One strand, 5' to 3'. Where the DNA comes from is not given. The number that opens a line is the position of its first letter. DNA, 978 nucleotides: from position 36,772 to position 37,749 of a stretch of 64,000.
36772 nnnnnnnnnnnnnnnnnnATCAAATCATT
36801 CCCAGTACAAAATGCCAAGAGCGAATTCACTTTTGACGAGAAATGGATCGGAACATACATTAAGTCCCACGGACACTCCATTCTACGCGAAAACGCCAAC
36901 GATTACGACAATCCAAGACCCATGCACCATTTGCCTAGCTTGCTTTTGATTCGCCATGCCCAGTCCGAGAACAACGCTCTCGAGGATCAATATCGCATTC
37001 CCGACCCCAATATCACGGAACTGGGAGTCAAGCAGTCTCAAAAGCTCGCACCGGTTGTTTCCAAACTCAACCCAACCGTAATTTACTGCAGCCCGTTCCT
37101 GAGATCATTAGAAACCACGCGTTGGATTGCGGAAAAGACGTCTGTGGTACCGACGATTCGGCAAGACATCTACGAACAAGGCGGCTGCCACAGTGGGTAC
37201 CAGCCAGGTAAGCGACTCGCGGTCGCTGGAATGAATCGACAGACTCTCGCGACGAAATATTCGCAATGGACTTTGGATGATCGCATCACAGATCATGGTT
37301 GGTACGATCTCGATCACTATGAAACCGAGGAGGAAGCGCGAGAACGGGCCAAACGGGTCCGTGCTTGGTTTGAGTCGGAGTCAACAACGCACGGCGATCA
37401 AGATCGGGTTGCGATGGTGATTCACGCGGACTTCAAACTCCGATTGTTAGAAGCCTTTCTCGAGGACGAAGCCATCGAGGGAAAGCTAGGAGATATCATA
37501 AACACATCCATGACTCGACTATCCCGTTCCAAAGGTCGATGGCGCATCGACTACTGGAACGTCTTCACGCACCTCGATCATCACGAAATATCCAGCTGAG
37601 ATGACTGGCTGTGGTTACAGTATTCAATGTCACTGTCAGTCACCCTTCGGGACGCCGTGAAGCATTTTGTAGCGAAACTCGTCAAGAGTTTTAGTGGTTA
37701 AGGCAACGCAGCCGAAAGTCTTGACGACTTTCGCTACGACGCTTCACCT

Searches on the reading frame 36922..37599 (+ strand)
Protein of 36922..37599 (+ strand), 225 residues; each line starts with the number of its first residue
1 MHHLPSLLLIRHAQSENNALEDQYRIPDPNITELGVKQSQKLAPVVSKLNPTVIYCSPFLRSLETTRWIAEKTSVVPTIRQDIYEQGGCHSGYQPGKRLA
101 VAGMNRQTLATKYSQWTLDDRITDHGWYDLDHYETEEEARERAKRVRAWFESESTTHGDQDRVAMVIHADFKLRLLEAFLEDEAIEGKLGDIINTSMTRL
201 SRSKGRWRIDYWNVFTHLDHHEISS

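Call 9: search_protein_families(library=pfam, proteins=[window:36922-37599:+], max_evalue=0.001)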
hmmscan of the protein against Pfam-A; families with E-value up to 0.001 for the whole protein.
window:36922-37599:+ (225 aa): 1 family
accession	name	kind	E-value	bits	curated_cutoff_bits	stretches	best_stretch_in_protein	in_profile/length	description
PF00300.27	His_Phos_1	-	1.9e-24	86.9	21.7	1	7-213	1-192/194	Histidine phosphatase superfamily (branch 1)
